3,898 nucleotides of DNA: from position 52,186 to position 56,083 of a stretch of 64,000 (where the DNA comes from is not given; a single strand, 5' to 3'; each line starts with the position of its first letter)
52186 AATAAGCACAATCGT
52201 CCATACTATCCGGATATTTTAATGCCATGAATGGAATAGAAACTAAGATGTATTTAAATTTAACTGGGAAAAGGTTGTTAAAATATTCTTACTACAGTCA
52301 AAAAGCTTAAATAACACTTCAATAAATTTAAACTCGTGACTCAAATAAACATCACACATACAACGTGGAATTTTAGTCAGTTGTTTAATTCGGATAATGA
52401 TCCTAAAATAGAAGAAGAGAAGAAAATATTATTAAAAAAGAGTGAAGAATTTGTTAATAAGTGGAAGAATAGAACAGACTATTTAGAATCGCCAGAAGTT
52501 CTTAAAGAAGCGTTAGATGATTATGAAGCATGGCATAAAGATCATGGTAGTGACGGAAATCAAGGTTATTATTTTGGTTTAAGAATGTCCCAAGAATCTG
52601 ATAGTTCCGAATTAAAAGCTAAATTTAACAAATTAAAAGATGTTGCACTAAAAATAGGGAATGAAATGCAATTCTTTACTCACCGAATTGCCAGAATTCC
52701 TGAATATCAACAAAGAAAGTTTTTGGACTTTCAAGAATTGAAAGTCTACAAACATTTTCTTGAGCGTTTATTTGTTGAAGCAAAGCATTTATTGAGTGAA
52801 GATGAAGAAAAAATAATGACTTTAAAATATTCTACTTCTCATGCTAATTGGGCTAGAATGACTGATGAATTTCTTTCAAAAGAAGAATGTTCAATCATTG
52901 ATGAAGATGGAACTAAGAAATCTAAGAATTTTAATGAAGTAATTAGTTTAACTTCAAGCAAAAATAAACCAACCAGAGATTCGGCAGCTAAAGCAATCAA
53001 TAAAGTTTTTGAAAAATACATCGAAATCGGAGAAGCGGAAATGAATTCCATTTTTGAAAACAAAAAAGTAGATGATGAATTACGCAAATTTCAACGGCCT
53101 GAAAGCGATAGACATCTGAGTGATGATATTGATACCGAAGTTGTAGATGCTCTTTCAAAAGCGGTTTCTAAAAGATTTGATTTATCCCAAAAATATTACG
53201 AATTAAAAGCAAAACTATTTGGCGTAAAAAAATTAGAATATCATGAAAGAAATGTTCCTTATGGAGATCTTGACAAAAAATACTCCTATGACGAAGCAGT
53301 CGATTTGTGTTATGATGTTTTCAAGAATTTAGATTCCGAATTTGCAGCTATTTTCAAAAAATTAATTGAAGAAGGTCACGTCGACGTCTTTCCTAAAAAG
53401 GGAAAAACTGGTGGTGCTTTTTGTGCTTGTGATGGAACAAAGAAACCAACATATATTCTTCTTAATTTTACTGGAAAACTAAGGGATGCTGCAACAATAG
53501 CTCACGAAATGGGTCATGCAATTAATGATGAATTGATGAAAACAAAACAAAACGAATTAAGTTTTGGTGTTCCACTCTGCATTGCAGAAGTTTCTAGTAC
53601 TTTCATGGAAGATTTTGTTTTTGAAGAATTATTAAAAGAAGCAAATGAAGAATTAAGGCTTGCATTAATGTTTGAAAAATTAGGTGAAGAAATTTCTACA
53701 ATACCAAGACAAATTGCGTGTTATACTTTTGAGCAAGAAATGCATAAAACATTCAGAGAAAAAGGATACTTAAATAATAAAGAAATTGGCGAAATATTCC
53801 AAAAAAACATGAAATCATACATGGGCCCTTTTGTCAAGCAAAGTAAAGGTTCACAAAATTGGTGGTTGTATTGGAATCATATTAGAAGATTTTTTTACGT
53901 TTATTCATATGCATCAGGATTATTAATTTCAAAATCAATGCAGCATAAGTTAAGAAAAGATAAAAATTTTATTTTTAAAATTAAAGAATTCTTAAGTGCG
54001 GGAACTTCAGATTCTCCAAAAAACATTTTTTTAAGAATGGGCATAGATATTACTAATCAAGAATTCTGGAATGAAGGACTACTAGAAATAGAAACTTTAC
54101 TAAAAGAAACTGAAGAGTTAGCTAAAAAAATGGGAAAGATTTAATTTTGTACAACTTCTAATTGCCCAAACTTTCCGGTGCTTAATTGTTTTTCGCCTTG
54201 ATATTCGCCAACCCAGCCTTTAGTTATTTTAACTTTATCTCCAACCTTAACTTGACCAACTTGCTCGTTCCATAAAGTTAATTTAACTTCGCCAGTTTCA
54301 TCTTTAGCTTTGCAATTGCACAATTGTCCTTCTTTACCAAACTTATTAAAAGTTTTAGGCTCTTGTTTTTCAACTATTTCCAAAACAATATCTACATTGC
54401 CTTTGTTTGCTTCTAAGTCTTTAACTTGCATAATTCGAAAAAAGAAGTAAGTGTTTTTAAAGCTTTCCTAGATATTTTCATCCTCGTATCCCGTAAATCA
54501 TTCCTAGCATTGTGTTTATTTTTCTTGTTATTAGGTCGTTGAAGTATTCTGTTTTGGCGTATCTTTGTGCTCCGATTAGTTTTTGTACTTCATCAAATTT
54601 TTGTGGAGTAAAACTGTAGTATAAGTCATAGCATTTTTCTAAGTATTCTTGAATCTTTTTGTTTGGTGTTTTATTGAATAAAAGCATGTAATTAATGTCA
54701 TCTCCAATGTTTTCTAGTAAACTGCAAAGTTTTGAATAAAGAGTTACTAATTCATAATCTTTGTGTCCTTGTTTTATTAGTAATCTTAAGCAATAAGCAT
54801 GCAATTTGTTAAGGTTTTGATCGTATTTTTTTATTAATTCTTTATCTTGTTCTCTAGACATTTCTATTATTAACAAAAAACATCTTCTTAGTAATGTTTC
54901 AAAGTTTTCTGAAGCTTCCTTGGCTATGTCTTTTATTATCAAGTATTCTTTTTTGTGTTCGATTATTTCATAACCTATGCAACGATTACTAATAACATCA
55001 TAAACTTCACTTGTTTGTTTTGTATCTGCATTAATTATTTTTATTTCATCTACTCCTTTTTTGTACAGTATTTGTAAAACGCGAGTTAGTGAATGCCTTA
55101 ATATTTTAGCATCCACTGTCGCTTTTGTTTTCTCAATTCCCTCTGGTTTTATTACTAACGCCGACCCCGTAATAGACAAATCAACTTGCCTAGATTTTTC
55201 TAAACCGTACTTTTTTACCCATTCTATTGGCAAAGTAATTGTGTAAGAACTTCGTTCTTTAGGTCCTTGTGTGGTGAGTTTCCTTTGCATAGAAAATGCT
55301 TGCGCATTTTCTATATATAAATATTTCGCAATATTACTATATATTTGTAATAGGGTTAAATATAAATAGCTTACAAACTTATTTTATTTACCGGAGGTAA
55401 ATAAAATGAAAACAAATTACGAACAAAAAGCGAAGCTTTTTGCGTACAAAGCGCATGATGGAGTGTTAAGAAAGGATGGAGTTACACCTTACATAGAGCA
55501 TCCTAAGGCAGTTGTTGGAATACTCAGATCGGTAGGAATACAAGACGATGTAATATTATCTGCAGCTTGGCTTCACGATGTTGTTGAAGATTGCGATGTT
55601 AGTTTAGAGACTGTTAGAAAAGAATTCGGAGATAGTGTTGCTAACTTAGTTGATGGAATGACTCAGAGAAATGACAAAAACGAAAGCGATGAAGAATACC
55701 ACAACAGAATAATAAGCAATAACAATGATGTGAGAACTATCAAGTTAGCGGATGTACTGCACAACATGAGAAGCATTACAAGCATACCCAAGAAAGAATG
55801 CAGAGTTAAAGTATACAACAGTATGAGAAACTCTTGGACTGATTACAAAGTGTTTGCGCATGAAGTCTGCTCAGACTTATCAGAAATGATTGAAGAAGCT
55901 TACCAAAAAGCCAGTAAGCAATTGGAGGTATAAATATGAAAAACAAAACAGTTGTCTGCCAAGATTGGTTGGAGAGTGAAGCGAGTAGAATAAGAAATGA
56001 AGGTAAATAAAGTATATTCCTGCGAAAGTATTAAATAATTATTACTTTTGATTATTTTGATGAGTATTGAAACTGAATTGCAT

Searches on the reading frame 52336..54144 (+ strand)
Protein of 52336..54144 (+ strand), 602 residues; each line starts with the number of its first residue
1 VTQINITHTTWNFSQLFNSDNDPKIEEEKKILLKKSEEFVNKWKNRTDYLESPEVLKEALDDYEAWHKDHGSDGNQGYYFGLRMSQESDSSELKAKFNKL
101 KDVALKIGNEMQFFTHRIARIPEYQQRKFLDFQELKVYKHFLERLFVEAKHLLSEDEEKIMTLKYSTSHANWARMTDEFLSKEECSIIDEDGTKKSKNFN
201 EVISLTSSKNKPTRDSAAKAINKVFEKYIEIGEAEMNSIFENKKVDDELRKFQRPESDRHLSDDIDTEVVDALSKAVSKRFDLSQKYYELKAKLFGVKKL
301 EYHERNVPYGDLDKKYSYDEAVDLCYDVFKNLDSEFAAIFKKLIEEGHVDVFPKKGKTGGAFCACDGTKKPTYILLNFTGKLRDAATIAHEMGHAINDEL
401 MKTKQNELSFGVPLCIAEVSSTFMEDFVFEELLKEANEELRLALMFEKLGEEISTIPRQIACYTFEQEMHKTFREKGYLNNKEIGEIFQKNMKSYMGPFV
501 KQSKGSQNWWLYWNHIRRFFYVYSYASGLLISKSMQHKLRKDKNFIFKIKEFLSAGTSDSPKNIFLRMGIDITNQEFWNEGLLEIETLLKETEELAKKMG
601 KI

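Call 11: search_protein_families(library=pfam, proteins=[window:52336-54144:+], max_evalue=0.01)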
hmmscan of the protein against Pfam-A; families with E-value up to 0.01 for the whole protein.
window:52336-54144:+ (602 aa): 2 families
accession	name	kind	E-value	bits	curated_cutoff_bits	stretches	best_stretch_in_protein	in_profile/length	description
PF01432.26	Peptidase_M3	-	4.7e-37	128.8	27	1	205-580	2-453/457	Peptidase family M3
PF08439.15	Peptidase_M3_N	-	6.2e-11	42.8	25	1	118-179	2-64/70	Oligopeptidase F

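Call 35: find_homologous_proteins(query=window:52336-54144:+, max_evalue=1e-60)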
Query window:52336-54144:+ (602 aa): 2041 proteins with E <= 1e-60 among 8000 candidates; the best 120 are listed.
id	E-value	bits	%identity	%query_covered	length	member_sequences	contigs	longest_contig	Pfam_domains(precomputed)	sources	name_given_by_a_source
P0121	0.0e+0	1317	100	98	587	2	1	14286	PF08439.16,PF01432.27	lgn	-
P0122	0.0e+0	1123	82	100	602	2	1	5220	PF08439.16,PF01432.27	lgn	-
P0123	7.7e-293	991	72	100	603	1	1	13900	PF08439.16,PF01432.27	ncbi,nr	ncbi:M3 family oligoendopeptidase [archaeon]|nr:M3 family oligoendopeptidase [archaeon]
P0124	6.2e-285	965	70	99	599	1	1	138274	PF08439.16,PF01432.27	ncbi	-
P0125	7.6e-285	964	70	100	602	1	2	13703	PF08439.16,PF01432.27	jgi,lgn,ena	-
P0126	1.1e-284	964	71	100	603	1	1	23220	PF08439.16,PF01432.27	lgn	-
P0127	1.1e-247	842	61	100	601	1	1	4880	PF08439.16,PF01432.27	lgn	-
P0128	3.5e-244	830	61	99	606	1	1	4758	PF08439.16,PF01432.27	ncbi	-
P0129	9.3e-244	829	60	100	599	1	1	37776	PF08439.16,PF01432.27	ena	-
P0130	1.2e-243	828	60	100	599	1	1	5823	PF08439.16,PF01432.27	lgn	-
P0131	1.5e-243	828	59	100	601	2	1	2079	PF08439.16,PF01432.27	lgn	-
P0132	1.6e-243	828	60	100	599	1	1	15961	PF08439.16,PF01432.27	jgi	-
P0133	3.8e-242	823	59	100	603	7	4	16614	PF08439.16,PF01432.27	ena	-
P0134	7.4e-242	822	60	100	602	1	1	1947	PF08439.16,PF01432.27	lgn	-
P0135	1.0e-241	822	60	100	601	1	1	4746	PF08439.16,PF01432.27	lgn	-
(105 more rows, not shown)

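Call 36: find_encoding_contigs(protein=P0122, flank=10000, max_places=3)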
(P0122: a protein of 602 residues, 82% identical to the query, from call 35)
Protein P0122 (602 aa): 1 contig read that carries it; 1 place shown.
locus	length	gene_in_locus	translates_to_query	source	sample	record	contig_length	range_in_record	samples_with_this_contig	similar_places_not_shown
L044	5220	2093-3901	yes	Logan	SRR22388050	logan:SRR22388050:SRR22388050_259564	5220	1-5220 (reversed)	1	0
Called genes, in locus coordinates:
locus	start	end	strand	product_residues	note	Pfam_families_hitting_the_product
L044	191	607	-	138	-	PF24441:DUF7560 (faint)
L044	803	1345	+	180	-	PF01769:MgtE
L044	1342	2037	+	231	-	PF01769:MgtE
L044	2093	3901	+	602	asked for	PF08439:Peptidase_M3_N, PF01432:Peptidase_M3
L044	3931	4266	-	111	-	-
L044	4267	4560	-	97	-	-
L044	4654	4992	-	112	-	PF21473:OB_Ssb-like, PF01336:tRNA_anti-codon (weak)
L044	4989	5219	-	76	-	?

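Call 37: find_encoding_contigs(protein=P0124, flank=10000, max_places=3)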
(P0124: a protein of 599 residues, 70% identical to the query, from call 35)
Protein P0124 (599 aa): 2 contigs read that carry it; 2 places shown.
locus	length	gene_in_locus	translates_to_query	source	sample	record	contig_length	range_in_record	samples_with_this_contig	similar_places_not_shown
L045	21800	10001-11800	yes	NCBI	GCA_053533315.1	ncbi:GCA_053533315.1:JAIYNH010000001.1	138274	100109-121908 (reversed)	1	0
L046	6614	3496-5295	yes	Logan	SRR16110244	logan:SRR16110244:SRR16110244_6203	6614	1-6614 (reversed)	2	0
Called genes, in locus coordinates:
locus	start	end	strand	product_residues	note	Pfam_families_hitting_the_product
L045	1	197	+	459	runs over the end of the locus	-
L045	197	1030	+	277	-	-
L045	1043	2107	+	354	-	PF00266:Aminotran_5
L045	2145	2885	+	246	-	-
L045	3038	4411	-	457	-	PF04055:Radical_SAM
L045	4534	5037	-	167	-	-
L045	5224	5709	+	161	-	PF02224:Cytidylate_kin (faint), PF08433:KTI12 (weak), PF13238:AAA_18, PF13671:AAA_33, PF01202:SKI (faint)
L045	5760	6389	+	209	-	PF08984:DUF1858, PF01521:Fe-S_biosyn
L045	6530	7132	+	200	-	PF00149:Metallophos, PF12850:Metallophos_2, PF14582:Metallophos_3 (faint)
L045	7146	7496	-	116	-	-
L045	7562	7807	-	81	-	-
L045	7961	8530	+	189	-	-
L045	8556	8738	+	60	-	-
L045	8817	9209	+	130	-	-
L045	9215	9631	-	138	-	-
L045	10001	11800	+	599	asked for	PF08439:Peptidase_M3_N, PF01432:Peptidase_M3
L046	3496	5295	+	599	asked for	PF08439:Peptidase_M3_N, PF01432:Peptidase_M3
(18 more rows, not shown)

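Call 38: find_encoding_contigs(protein=P0126, flank=10000, max_places=3)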
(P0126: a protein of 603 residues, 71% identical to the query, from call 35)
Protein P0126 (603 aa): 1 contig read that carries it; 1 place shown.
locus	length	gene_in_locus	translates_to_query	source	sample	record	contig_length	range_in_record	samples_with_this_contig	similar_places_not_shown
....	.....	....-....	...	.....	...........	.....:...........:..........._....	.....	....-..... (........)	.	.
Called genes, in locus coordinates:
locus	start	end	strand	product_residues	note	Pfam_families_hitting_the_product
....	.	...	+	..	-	?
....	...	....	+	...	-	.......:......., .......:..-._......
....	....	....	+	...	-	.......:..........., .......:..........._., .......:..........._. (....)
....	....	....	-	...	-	-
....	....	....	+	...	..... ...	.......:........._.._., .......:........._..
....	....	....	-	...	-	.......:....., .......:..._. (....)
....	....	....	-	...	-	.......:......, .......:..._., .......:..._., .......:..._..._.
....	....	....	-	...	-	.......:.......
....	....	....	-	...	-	-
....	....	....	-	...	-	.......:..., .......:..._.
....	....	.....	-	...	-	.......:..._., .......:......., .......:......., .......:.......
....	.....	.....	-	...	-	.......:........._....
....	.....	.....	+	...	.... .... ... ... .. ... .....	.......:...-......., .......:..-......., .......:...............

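Call 39: find_encoding_contigs(protein=P0123, flank=10000, max_places=3)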
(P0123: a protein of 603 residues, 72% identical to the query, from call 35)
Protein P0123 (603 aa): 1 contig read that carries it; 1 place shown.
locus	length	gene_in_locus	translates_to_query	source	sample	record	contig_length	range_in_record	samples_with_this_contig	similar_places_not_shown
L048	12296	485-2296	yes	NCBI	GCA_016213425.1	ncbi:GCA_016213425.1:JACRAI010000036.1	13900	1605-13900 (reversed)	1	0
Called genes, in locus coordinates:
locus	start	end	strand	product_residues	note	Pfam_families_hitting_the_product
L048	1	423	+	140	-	PF01769:MgtE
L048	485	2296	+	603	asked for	PF08439:Peptidase_M3_N, PF01432:Peptidase_M3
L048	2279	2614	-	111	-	-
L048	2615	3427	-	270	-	-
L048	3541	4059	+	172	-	PF13328:HD_4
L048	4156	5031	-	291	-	PF01882:DUF58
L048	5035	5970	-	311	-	PF20030:bpMoxR, PF07726:AAA_3, PF07728:AAA_5, PF17863:AAA_lid_2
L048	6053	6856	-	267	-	PF24334:DUF7502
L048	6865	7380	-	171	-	-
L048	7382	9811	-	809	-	PF07090:GATase1_like (faint), PF00092:VWA, PF13519:VWA_2, PF13768:VWA_3 (weak)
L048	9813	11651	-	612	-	PF07584:BatA, PF13519:VWA_2, PF24156:DUF7407, PF24157:DUF7408, PF24155:DUF7406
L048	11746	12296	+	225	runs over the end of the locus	-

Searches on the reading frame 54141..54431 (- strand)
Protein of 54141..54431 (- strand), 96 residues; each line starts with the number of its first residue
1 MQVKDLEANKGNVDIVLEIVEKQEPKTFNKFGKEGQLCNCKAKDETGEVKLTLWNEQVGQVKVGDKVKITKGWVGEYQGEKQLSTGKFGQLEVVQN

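Call 11: search_protein_families(library=pfam, proteins=[window:54141-54431:-], max_evalue=0.01)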
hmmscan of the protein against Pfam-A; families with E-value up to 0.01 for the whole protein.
window:54141-54431:- (96 aa): 3 families
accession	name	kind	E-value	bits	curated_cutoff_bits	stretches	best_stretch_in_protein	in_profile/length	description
PF21473.3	Ssb-like_OB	-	5.7e-08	33.3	24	1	14-93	18-97/97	Single-stranded DNA binding protein Ssb-like, OB fold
PF01336.31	tRNA_anti-codon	-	4.6e-07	30.1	27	1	32-84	12-68/75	OB-fold nucleic acid binding domain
PF16900.11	REPA_OB_2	-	0.00064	20.1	27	1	4-92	5-96/98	Replication protein A OB domain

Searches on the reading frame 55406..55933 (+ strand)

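Call 74: search_protein_families(library=pfam, proteins=[window:55406-55933:+], max_evalue=0.01)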
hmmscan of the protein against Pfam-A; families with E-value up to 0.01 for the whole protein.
window:55406-55933:+ (175 aa): 4 families
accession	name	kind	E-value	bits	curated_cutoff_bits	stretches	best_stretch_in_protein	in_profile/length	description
PF13328.12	HD_4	-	4.2e-19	69.2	27.2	1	12-141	4-143/156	HD domain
PF01966.28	HD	-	5e-05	24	22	1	29-121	1-116/116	HD domain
PF03469.19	XH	-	0.0073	16.7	22.2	0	57-121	57-121/131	XH domain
PF18517.6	LZ3wCH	-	0.0079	16.6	26.1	1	129-173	5-42/55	Leucine zipper with capping helix domain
